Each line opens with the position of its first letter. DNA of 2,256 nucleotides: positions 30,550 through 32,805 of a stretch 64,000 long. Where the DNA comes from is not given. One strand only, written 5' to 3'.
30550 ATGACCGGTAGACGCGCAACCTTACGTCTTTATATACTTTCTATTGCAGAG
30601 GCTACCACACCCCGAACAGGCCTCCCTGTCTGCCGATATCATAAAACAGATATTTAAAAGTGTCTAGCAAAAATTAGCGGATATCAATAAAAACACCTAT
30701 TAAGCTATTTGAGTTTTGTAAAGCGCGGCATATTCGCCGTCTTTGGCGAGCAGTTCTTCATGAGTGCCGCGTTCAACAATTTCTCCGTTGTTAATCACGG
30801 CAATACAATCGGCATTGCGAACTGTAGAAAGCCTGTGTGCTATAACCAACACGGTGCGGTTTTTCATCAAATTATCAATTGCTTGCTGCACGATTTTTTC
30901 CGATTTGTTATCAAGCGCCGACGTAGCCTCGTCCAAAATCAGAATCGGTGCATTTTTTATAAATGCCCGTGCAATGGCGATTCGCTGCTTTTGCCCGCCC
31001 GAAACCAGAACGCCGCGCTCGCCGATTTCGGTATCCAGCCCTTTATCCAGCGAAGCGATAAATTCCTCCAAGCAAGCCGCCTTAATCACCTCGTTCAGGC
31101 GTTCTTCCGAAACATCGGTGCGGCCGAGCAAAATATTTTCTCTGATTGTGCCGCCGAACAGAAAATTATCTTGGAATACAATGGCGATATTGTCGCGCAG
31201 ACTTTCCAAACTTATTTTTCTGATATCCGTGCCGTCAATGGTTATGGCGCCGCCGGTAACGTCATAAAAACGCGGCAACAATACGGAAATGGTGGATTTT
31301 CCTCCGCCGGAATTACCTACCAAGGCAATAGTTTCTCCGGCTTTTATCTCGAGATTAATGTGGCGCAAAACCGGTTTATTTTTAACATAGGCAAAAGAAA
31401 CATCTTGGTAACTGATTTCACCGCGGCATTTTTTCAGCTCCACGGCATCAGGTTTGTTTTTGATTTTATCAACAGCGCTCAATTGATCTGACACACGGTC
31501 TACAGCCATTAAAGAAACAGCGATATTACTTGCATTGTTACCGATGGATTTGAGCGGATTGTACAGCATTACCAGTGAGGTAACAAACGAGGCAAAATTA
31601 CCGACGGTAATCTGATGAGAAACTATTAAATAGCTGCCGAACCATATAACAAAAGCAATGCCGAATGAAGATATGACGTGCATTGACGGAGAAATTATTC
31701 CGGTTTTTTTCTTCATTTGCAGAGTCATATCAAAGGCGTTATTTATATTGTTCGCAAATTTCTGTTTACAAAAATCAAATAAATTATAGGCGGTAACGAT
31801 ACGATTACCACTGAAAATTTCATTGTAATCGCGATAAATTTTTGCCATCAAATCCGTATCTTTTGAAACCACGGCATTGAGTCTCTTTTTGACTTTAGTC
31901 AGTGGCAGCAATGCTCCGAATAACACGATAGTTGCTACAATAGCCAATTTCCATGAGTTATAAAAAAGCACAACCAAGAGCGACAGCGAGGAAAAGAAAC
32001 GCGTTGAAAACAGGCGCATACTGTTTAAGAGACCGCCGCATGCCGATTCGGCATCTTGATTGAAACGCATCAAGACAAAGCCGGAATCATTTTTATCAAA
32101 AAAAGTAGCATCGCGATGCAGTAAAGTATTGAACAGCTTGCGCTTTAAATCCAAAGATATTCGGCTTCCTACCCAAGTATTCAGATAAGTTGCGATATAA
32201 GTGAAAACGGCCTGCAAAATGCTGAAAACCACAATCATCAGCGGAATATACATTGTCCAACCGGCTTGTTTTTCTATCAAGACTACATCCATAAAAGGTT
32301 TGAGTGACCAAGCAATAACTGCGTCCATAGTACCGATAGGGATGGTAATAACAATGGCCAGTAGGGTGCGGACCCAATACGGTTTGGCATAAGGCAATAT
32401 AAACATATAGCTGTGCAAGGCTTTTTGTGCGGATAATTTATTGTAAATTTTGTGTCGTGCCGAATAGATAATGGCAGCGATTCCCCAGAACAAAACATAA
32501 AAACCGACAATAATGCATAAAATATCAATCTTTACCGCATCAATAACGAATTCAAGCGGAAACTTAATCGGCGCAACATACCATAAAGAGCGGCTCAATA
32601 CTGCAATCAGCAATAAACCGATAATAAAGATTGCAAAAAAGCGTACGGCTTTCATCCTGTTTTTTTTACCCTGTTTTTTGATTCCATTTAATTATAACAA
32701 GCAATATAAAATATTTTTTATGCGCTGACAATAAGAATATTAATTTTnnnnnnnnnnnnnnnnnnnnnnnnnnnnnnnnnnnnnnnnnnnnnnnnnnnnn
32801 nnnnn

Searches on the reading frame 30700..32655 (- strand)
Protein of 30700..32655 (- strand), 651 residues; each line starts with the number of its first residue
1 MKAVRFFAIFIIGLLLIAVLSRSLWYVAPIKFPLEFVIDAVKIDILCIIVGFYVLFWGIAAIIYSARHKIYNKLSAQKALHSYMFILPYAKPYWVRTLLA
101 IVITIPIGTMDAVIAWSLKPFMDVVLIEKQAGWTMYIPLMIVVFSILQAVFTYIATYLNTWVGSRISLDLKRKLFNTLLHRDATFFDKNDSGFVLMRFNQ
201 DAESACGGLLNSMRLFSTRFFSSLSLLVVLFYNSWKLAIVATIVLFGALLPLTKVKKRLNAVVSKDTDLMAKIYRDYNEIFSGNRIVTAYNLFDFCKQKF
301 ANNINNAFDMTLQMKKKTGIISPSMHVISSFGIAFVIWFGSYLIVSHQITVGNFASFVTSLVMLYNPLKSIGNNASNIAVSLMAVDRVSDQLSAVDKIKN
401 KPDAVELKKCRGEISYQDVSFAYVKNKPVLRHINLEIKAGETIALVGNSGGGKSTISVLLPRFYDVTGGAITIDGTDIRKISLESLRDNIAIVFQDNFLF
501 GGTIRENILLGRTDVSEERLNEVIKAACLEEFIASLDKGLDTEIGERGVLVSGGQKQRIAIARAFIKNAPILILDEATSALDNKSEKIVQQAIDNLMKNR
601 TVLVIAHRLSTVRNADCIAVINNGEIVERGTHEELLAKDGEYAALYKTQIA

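Call 12: search_protein_families(library=ncbifam, proteins=[window:30700-32655:-], max_evalue=0.00001)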
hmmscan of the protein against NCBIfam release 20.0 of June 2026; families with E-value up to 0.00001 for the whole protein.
window:30700-32655:- (651 aa): 184 families (the best 25 are shown)
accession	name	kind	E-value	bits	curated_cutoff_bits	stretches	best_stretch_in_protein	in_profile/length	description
TIGR02203.1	MsbA_lipidA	equivalog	7.4e-156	520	602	1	83-650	2-570/572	lipid A export permease/ATP-binding protein MsbA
NF008381.0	PRK11176.1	equivalog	1.1e-133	446.7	867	1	80-650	10-580/582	lipid A ABC transporter ATP-binding protein/permease MsbA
TIGR02204.1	MsbA_rel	hypoth_equivalog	2.3e-131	439.3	780.4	1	81-649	4-575/576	ABC transporter, permease/ATP-binding protein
NF045513.1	HepA_fam_ABC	equivalog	2e-116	389.8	725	1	135-649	95-609/610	heterocyst formation ABC transporter subunit HepA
NF052233.1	CphA_assoc_ABC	equivalog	6.9e-114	381.8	880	1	83-650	172-744/766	cyanophycin metabolism-associated ABC transporter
TIGR00958.1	3a01208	subfamily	5.9e-109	365.3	874.6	1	78-645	143-710/711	antigen peptide transporter 2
NF010178.0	PRK13657.1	equivalog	1.1e-107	360.9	733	1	160-649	81-570/588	glucan ABC transporter ATP-binding protein/ permease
TIGR01846.1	type_I_sec_HlyB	subfamily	1.2e-101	341.1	725.55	1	115-649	159-692/694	type I secretion system permease/ATPase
TIGR03796.1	NHLM_micro_ABC1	equivalog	6.1e-95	318.9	853.3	1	99-645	158-708/710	NHLP family bacteriocin export ABC transporter peptidase/permease/ATPase subunit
TIGR01192.1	chvA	subfamily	5.5e-87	292.7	585.4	1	173-648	94-569/585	glucan export ABC transporter ATP-binding protein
TIGR03375.1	type_I_sec_LssB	subfamily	1.3e-86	291.4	693.1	1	146-638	200-691/696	type I secretion system permease/ATPase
TIGR03797.1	NHLM_micro_ABC2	equivalog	1.7e-86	291.3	709.4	1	95-649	135-685/686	NHLP bacteriocin export ABC transporter permease/ATPase subunit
NF008056.1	PRK10790.1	equivalog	6.2e-86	289.2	746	1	82-650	10-576/584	SmdB family multidrug efflux ABC transporter permease/ATP-binding protein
TIGR01193.1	bacteriocin_ABC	subfamily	4.3e-83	280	523.85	1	57-647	121-707/708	peptide cleavage/export ABC transporter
NF008055.0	PRK10789.1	equivalog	1.1e-79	268.4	845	1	89-649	10-571/590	SmdA family multidrug ABC transporter permease/ATP-binding protein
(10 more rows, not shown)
